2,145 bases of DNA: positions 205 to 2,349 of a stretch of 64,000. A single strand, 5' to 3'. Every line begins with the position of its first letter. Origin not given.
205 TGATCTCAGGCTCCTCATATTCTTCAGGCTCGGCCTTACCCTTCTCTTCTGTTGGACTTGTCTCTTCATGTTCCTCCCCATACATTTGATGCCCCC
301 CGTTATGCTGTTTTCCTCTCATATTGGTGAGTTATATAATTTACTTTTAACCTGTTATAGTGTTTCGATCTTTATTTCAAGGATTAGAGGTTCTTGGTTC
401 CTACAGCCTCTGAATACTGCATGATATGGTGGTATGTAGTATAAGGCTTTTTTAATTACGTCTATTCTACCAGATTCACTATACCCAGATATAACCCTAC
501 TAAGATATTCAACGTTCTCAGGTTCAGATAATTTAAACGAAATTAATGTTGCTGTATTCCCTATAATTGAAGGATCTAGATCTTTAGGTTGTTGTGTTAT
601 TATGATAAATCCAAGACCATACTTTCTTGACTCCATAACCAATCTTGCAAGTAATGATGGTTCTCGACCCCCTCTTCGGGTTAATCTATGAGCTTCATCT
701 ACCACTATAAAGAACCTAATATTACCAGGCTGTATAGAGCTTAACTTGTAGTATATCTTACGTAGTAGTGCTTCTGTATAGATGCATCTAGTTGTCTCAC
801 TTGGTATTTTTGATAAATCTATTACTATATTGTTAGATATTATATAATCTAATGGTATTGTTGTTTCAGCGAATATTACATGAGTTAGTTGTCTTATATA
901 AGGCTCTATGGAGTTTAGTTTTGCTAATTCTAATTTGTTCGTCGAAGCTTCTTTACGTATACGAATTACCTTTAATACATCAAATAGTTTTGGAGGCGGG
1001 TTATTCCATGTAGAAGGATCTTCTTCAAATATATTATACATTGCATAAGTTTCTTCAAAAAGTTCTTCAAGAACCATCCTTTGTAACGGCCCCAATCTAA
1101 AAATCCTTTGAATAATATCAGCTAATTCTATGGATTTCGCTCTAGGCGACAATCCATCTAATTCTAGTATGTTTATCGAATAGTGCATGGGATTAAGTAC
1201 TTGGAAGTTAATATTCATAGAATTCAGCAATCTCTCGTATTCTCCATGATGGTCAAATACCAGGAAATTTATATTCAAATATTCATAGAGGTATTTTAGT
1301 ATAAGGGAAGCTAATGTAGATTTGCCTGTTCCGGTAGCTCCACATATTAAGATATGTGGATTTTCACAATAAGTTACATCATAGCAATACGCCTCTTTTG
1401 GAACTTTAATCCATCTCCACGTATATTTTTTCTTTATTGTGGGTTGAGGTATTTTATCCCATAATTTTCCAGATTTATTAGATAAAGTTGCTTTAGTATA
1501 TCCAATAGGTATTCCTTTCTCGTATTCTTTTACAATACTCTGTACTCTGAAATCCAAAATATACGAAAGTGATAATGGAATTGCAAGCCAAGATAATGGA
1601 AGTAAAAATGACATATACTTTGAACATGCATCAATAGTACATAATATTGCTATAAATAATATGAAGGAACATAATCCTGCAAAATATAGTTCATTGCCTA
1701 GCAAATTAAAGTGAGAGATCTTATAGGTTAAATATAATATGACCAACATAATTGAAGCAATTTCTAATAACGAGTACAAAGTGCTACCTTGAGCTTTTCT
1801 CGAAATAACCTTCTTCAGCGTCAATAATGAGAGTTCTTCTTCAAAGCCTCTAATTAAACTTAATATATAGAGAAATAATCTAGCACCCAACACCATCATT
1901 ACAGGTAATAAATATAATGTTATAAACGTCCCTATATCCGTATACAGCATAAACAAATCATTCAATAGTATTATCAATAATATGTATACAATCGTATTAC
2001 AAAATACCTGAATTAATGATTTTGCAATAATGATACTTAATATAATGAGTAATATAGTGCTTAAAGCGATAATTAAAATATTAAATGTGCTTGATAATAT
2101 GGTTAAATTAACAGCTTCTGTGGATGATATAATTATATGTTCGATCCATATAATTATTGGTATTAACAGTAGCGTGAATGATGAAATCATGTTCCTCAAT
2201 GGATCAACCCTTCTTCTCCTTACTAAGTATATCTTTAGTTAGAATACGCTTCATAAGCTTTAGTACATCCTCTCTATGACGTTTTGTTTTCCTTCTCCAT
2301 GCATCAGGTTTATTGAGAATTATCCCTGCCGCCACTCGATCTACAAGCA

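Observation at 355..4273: Divergent partner operon: PP-loop/PUA/ferredoxin enzyme followed by a second, 6-7-TM HerA/FtsK-type ATPase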

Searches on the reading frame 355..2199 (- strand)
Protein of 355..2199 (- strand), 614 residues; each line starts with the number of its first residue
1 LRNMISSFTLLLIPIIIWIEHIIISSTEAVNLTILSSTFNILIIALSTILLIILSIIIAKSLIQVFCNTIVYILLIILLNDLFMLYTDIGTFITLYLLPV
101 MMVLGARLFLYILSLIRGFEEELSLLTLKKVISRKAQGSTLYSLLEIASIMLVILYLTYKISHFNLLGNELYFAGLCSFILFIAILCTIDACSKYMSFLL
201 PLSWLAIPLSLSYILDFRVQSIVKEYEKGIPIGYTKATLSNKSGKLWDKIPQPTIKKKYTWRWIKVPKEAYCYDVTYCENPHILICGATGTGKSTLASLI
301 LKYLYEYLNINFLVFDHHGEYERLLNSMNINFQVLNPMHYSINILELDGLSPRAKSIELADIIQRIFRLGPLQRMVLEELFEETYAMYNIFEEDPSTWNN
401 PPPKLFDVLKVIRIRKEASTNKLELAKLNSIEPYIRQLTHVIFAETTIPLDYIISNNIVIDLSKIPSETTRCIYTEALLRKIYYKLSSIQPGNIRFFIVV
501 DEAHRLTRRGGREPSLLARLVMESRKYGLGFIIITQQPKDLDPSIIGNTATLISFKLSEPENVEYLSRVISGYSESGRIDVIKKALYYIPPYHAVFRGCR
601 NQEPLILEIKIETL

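Call 3: search_protein_families(library=pfam, proteins=[window:355-2199:-], max_evalue=0.01)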
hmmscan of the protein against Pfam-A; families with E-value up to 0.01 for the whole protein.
window:355-2199:- (614 aa): 12 families
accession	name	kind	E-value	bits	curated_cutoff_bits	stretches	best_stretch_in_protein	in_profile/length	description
PF01935.23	DUF87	-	4.9e-21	76.3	23.2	1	280-482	23-220/220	Helicase HerA, central domain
PF13401.12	AAA_22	-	2.3e-06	28.4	27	0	282-307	7-32/130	AAA domain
PF00004.35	AAA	-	1.4e-05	26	21.2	0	283-327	1-48/131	ATPase family associated with various cellular activities (AAA)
PF12846.13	AAA_10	-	1.4e-05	24.8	27.5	1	279-348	20-81/362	AAA-like domain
PF10412.15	TrwB_AAD_bind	-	2.1e-05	24.1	20.5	1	278-338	13-71/387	Type IV secretion-system coupling protein DNA-binding domain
PF01580.24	FtsK_SpoIIIE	-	0.00015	21.7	24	1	277-306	35-66/221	FtsK/SpoIIIE family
PF04851.21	ResIII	-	0.00035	21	22.5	0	280-318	23-62/164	Type III restriction enzyme, res subunit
PF00270.35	DEAD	-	0.0011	19.2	26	0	491-518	115-140/167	DEAD/DEAH box helicase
PF13238.12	AAA_18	-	0.0022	18.9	29.4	1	283-322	1-40/128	AAA domain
PF19044.6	P-loop_TraG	-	0.0024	17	25.8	0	274-328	23-76/413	TraG P-loop domain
PF20720.3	nSTAND3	-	0.003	17.7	27.2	1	279-326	16-62/155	Novel STAND NTPase 3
PF13191.12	AAA_16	-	0.0038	18.2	32.6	0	281-307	25-51/167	AAA ATPase domain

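Call 4: search_protein_families(library=ncbifam, proteins=[window:355-2199:-], max_evalue=0.01)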
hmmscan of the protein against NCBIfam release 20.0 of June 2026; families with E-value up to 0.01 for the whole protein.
window:355-2199:- (614 aa): 13 families
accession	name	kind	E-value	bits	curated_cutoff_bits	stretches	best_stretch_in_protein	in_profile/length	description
NF041017.1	DNA_import_CedB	equivalog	8e-31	107.3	700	1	273-541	268-519/590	DNA import protein CedB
NF053655.1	CedD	equivalog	1.1e-22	80.4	600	1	282-553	223-475/527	DNA-translocating ATPase CedD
NF040937.1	HerA_Thermprot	equivalog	4.6e-14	51.7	800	1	282-567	142-424/487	DNA double-strand break repair helicase HerA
NF040819.1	helicase_HerA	equivalog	2.1e-12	46.4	970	2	496-569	404-479/561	DNA double-strand break repair helicase HerA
NF042943.1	HerA_antiphage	equivalog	1.6e-11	43.5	800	2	459-567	398-512/566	anti-phage-associated helicase HerA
TIGR00929.1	VirB4_CagE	subfamily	3e-10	39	643.1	1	282-553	439-697/792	VirB4 family type IV secretion/conjugal transfer ATPase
NF033849.1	ser_rich_anae_1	subfamily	6.2e-09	33.8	650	1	518-570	1051-1103/1163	serine-rich protein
NF045975.1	VirB4_plasma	equivalog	7.1e-08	30.6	590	1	280-542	515-808/894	Mbov_0397 family ICE element conjugal transfer ATPase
NF045971.1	conju_CD1110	equivalog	2.4e-07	29.5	325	1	278-541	413-672/752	VirB4-like conjugal transfer ATPase, CD1110 family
TIGR02746.1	TraC-F-type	equivalog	6.9e-07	27.6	567.05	1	445-545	592-692/800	type IV secretion system protein TraC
NF042944.1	HerA_antiphage_2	equivalog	7.1e-07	28.4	850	1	492-570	425-508/576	anti-phage-associated helicase HerA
NF009067.0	PRK12402.1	equivalog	0.0013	17.8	317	0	280-315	35-72/340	replication factor C small subunit 2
TIGR02759.1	TraD_Ftype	equivalog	0.0045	15.8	521.35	0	277-330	173-225/566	type IV conjugative transfer system coupling protein TraD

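Call 12: find_encoding_contigs(protein=window:355-2199:-, flank=10000, max_places=6)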
Protein window:355-2199:- (614 aa): 3 contigs read that carry it; 2 places shown.
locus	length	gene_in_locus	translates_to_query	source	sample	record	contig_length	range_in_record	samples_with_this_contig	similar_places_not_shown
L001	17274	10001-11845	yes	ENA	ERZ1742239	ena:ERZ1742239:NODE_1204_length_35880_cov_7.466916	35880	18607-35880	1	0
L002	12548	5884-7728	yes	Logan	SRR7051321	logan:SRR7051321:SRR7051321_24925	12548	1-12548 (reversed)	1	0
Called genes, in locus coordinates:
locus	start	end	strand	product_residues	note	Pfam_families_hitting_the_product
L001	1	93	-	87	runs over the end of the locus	PF00276:Ribosomal_L23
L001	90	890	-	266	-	PF00573:Ribosomal_L4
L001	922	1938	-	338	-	PF00297:Ribosomal_L3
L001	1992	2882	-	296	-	PF02598:Methyltrn_RNA_3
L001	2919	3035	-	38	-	-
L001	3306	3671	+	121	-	-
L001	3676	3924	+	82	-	-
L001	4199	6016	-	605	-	PF01580:FtsK_SpoIIIE (weak), PF01935:DUF87, PF05872:HerA_C (faint), PF10412:TrwB_AAD_bind (faint), PF12846:AAA_10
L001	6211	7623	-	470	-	PF27251:CedA1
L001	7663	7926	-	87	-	PF27251:CedA1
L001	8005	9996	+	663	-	PF12797:Fer4_2 (faint), PF13237:Fer4_10 (faint), PF01507:PAPS_reduct, PF12838:Fer4_7 (weak)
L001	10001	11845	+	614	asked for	PF00004:AAA (faint), PF01935:DUF87, PF10412:TrwB_AAD_bind (faint), PF12846:AAA_10 (faint), PF13401:AAA_22 (faint)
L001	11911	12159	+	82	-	PF12136:RNA_pol_Rpo13 (weak)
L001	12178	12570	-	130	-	-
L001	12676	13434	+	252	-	PF00705:PCNA_N, PF02747:PCNA_C (faint)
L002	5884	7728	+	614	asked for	PF00004:AAA (faint), PF01935:DUF87, PF10412:TrwB_AAD_bind (faint), PF12846:AAA_10 (faint), PF13401:AAA_22 (faint)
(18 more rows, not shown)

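Call 13: find_homologous_proteins(query=window:355-2199:-)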
Query window:355-2199:- (614 aa): 6 proteins with E <= 0.001 among 8000 candidates.
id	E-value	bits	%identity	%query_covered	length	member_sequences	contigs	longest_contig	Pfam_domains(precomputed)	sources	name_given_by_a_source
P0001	0.0e+0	1338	100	100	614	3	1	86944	PF10412.16,PF01935.24,PF00004.36,PF13401.13,PF12846.14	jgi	-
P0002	2.1e-220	752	58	99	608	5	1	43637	PF10412.16,PF01935.24,PF00004.36,PF13401.13,PF12846.14,PF04851.22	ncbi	-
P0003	3.6e-214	731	61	91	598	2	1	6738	PF10412.16,PF01935.24,PF00004.36,PF13401.13,PF12846.14,PF04851.22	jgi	-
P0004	3.2e-71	259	39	62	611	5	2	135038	PF10412.16,PF01935.24,PF13401.13,PF12846.14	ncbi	-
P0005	1.6e-8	52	31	21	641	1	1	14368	PF10412.16,PF01935.24,PF05872.19,PF01580.25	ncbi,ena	-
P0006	5.5e-4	37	23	47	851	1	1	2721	PF27615.1,PF01935.24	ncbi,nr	ncbi:MAG: ATP-binding protein, partial [Nocardiopsaceae bacterium]|nr:ATP-binding protein [Nocardiop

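Call 14: find_encoding_contigs(protein=P0002, flank=10000, max_places=3)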
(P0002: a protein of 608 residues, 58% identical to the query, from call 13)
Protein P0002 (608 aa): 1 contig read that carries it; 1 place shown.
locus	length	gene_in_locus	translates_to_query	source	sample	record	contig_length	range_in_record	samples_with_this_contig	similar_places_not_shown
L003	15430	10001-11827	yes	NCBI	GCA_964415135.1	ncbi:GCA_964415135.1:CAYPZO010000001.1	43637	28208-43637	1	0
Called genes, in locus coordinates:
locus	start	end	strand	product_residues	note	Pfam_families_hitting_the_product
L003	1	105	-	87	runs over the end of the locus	PF00276:Ribosomal_L23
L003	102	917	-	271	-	PF00573:Ribosomal_L4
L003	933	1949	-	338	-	PF00297:Ribosomal_L3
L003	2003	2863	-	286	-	PF02598:Methyltrn_RNA_3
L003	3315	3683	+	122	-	-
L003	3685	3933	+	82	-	-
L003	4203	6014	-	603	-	PF05872:HerA_C (faint), PF01935:DUF87, PF12846:AAA_10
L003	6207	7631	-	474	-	PF27251:CedA1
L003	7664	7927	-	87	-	PF27251:CedA1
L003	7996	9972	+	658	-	PF01507:PAPS_reduct, PF12838:Fer4_7 (weak), PF13237:Fer4_10 (weak), PF14697:Fer4_21 (weak)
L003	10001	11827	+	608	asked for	PF04851:ResIII (faint), PF00004:AAA (faint), PF01935:DUF87, PF10412:TrwB_AAD_bind (faint), PF12846:AAA_10 (faint), PF13401:AAA_22 (faint)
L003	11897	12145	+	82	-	PF12136:RNA_pol_Rpo13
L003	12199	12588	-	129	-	-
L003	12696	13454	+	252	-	PF00705:PCNA_N, PF02747:PCNA_C (faint)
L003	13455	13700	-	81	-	-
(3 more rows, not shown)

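Call 15: find_encoding_contigs(protein=P0004, flank=10000, max_places=3)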
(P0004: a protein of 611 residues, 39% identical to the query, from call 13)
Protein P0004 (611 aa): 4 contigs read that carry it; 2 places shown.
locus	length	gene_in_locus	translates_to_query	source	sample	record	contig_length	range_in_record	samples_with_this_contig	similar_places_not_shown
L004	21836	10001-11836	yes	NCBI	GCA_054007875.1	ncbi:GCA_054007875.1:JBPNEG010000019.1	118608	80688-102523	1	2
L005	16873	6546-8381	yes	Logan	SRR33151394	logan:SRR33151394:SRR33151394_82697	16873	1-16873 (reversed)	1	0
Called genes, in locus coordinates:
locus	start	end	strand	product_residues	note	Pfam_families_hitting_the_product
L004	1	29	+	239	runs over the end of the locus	PF00181:Ribosomal_L2_N (faint), PF03947:Ribosomal_L2_C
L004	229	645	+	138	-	PF22769:DCD, PF00692:dUTPase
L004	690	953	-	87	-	PF00276:Ribosomal_L23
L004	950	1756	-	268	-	PF00573:Ribosomal_L4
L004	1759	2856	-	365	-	PF00297:Ribosomal_L3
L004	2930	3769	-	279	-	PF02598:Methyltrn_RNA_3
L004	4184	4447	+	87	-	-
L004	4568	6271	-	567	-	PF12846:AAA_10 (faint)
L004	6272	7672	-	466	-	PF27251:CedA1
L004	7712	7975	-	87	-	PF27251:CedA1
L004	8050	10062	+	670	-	PF01507:PAPS_reduct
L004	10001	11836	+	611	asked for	PF01935:DUF87, PF10412:TrwB_AAD_bind (faint), PF12846:AAA_10 (weak), PF13401:AAA_22 (faint)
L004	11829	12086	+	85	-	-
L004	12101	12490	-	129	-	-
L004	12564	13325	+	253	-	PF00705:PCNA_N, PF02747:PCNA_C (faint)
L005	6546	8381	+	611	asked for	PF01935:DUF87, PF10412:TrwB_AAD_bind (faint), PF12846:AAA_10 (weak), PF13401:AAA_22 (faint)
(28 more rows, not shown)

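Call 16: find_encoding_contigs(protein=P0005, flank=10000, max_places=3)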
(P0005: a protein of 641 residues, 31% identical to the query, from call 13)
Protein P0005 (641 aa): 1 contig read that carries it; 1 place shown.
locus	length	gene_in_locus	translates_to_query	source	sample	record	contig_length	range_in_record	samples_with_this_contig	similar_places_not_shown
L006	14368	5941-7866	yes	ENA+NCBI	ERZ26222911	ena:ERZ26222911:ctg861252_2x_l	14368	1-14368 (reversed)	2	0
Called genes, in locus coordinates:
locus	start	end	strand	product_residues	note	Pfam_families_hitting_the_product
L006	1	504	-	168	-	?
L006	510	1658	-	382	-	PF01555:N6_N4_Mtase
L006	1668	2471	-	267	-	PF01555:N6_N4_Mtase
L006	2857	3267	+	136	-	PF19570:DUF6088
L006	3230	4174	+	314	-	PF08843:AbiEii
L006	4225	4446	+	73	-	-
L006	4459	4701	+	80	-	-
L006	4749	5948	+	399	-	PF13289:SIR2_2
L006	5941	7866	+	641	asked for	PF01580:FtsK_SpoIIIE (faint), PF01935:DUF87, PF10412:TrwB_AAD_bind (weak), PF05872:HerA_C (weak)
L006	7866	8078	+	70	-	PF13619:KTSC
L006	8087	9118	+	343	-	-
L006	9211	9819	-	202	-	-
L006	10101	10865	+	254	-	-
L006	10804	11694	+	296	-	PF22483:Mu-transpos_C_2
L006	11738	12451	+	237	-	PF01695:IstB_IS21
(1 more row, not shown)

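Call 31: search_protein_families(library=ncbifam, proteins=[P0004], max_evalue=0.00001)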
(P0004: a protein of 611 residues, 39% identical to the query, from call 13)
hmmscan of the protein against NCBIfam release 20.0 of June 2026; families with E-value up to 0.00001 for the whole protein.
P0004 (611 aa): 8 families
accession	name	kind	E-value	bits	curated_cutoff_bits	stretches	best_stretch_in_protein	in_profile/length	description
NF053655.1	CedD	equivalog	4.8e-24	84.9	600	1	283-549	223-478/527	DNA-translocating ATPase CedD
NF041017.1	DNA_import_CedB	equivalog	4.7e-20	71.7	700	1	269-534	263-519/590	DNA import protein CedB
NF040937.1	HerA_Thermprot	equivalog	5.7e-13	48.1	800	1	283-558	142-422/487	DNA double-strand break repair helicase HerA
NF045971.1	conju_CD1110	equivalog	6.6e-13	47.8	325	1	277-534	411-672/752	VirB4-like conjugal transfer ATPase, CD1110 family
NF040819.1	helicase_HerA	equivalog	1.3e-12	47.1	970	1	494-561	406-478/561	DNA double-strand break repair helicase HerA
NF042944.1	HerA_antiphage_2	equivalog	3e-12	46.1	850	0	279-328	134-190/576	anti-phage-associated helicase HerA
NF042943.1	HerA_antiphage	equivalog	3.5e-10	39.1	800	0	282-335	157-210/566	anti-phage-associated helicase HerA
NF033849.1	ser_rich_anae_1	subfamily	1.4e-07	29.3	650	0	380-560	912-1100/1163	serine-rich protein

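Call 34: find_homologous_proteins(query=A3, max_evalue=0.00001)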
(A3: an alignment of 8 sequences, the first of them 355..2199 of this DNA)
Query A3 (8 sequences) (614 aa, profile of the alignment): 15 proteins with E <= 0.00001 among 8000 candidates.
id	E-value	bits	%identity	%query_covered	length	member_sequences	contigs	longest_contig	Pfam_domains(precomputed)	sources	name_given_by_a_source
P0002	2.6e-243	827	58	99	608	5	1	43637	PF10412.16,PF01935.24,PF00004.36,PF13401.13,PF12846.14,PF04851.22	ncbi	-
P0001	1.9e-240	818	100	100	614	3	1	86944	PF10412.16,PF01935.24,PF00004.36,PF13401.13,PF12846.14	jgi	-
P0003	3.4e-228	777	61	91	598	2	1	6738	PF10412.16,PF01935.24,PF00004.36,PF13401.13,PF12846.14,PF04851.22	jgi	-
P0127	1.8e-18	85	25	34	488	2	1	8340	PF01935.24,PF05872.19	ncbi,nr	ncbi:MAG: DUF853 family protein, partial [Candidatus Methanoperedens sp.]|nr:DUF853 family protein [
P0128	7.1e-13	66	25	46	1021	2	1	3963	PF27615.1,PF01935.24,PF05872.19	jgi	jgi:hypothetical protein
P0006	6.2e-12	63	23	47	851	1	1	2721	PF27615.1,PF01935.24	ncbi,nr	ncbi:MAG: ATP-binding protein, partial [Nocardiopsaceae bacterium]|nr:ATP-binding protein [Nocardiop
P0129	2.6e-11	61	26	47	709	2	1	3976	PF27615.1,PF01935.24,PF05872.19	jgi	jgi:DNA helicase HerA-like ATPase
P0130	3.4e-11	61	25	48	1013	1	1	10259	PF27615.1,PF01935.24,PF05872.19,PF01580.25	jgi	jgi:hypothetical protein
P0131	3.4e-11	61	23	46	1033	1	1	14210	PF27615.1,PF01935.24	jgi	jgi:uncharacterized protein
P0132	1.2e-10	59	23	50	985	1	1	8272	PF27615.1,PF01935.24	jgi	jgi:hypothetical protein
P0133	1.4e-10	59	24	47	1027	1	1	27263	PF27615.1,PF01935.24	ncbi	-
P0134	1.5e-10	59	26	45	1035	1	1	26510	PF27615.1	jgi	jgi:hypothetical protein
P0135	1.6e-10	58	25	50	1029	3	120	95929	PF27615.1,PF01935.24,PF05872.19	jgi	jgi:uncharacterized protein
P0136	1.6e-6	45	24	47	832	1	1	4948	PF26449.1,PF10412.16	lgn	-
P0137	3.1e-6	44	25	47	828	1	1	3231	PF26449.1,PF10412.16,PF01935.24,PF13401.13,PF25199.2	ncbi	-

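Call 35: search_protein_representatives(alignment_id=A1)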
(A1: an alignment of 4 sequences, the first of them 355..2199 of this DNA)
Query: 4 sequences, 612 profile positions. Proteins with E-value up to 0.001 (for the whole library): 7518; up to 1e-10: 2026; up to 1e-30: 223. The best 150 are listed.
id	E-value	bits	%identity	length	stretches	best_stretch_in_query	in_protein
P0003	0.0e+00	1116.9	-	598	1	11-611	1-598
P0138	1.3e-168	578.9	-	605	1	10-611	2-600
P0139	1.5e-118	413.5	-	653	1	1-608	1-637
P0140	1.2e-117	410.5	-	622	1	15-607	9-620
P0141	1.2e-112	394.0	-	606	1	11-608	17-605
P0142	7.7e-111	388.0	-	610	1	21-607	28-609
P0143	9.2e-106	371.2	-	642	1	22-607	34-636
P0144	2.6e-94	333.4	-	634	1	4-595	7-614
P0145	7.1e-90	318.8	-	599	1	16-607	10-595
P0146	2.2e-88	313.8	-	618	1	12-595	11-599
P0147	3.8e-88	313.0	-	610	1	6-606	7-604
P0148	4.9e-86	306.1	-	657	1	34-606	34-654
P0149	2.2e-83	297.3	-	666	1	26-607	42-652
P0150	3.5e-82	293.3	-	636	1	5-590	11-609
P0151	2.4e-79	284.0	-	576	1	170-574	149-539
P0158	1.6e-72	261.4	-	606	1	223-596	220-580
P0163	7.2e-69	249.4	-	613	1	46-609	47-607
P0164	3.1e-68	247.3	-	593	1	77-606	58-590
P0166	2.4e-67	244.4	-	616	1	37-601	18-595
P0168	4.3e-65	236.9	-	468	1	196-601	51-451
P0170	2.6e-64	234.3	-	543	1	164-554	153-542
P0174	2.4e-62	227.8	-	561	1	255-609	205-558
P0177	2.4e-61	224.5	-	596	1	178-606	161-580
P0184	5.6e-57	210.1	-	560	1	256-608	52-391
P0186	1.4e-56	208.8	-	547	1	254-576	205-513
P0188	2.4e-56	208.0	-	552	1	257-607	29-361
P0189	2.5e-56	208.0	-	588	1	256-602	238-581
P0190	3.7e-56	207.4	-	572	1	276-607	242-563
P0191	5.0e-56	207.0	-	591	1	40-596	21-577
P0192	6.8e-56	206.5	-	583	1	12-599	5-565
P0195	4.4e-55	203.9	-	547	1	150-602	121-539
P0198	7.3e-54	199.8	-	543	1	141-606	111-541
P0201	1.6e-52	195.4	-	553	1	222-573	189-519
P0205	5.4e-52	193.6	-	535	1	250-609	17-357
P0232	4.1e-45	170.9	-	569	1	254-606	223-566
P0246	1.7e-42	162.3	-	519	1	159-569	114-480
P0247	1.7e-42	162.3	-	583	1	204-608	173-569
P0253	4.7e-42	160.8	-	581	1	258-607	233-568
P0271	4.1e-40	154.4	-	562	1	270-594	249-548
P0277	6.0e-39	150.6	-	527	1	276-606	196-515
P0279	8.0e-39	150.1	-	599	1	277-570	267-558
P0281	1.8e-38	149.0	-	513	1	266-577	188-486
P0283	2.4e-38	148.6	-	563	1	244-592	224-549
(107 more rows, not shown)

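Call 36: search_protein_families(library=ncbifam, proteins=[P0277, P0174, P0186, P0190, P0195, P0198, P0201, P0232, P0246, P0281], max_evalue=1e-20)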
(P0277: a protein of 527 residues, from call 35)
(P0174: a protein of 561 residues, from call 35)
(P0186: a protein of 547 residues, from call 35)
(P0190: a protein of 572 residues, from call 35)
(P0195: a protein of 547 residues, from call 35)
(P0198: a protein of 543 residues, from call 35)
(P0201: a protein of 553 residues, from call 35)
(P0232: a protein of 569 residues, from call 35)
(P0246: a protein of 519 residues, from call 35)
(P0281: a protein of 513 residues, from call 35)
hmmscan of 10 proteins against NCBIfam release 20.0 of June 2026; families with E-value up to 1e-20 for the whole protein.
P0277 (527 aa): 0 families

P0174 (561 aa): 1 family
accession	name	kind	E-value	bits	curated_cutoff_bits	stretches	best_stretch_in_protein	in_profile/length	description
NF053655.1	CedD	equivalog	3.5e-26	92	600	0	391-498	372-473/527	DNA-translocating ATPase CedD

P0186 (547 aa): 0 families

P0190 (572 aa): 1 family
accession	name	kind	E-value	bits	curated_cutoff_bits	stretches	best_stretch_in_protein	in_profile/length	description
NF053655.1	CedD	equivalog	2.3e-26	92.6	600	1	246-507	223-475/527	DNA-translocating ATPase CedD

P0195 (547 aa): 0 families

P0198 (543 aa): 0 families

P0201 (553 aa): 0 families

P0232 (569 aa): 1 family
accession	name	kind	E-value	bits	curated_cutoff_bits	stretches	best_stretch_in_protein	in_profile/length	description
NF053655.1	CedD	equivalog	9.1e-30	103.8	600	1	241-567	213-525/527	DNA-translocating ATPase CedD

P0246 (519 aa): 0 families

P0281 (513 aa): 0 families

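Call 41: search_solved_structures(query=A3, max_evalue=0.001)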
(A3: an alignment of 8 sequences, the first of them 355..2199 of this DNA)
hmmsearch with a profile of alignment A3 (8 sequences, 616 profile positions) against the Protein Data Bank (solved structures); distinct sequences matched with E-value up to 0.001: 20.
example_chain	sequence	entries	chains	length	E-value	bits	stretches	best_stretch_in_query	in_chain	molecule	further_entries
7es4_A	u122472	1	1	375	6.8e-23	84.3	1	280-540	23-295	DNA phosphorothioation-dependent restriction protein DptH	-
8xau_A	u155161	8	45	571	7.1e-22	81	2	490-614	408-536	ATP-binding protein | HerA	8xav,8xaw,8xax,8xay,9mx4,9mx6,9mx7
9x1l_A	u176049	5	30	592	2.4e-20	75.9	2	499-612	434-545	DNA helicase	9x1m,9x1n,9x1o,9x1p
4d2i_A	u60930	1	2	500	2.1e-19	72.8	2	433-609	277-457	HERA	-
8wiv_A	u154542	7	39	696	5e-18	68.3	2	461-561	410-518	Helicase HerA central domain-containing protein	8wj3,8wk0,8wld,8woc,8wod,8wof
8j4u_M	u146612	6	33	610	3.6e-15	58.8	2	463-567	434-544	Nucleoside triphosphate hydrolase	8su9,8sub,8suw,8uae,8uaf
9c1m_M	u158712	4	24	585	2.5e-14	56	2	461-575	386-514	ATP-binding protein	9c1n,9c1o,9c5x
8ziq_M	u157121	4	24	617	7.1e-14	54.5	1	461-572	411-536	HerA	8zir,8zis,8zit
8yho_A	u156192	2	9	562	5.6e-12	48.3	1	278-451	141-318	DUF87 domain-containing protein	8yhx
4ag5_A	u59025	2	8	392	1e-10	44.1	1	287-543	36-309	TYPE IV SECRETORY PATHWAY VIRB4 COMPONENTS-LIKE PROTEIN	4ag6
4r2h_A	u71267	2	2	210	4.7e-09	38.6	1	464-588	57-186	STIV B204 ATPase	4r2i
8wet_A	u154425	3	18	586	5.9e-08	35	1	493-552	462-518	TdpA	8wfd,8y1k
4kfr_A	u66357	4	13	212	1e-07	34.2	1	494-587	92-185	Genome packaging NTPase B204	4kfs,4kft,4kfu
6c2u_A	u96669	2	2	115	1.8e-05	26.8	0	284-315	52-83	phosphate-loop protein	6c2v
2iuu_A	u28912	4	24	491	6.1e-05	25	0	500-561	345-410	DNA TRANSLOCASE FTSK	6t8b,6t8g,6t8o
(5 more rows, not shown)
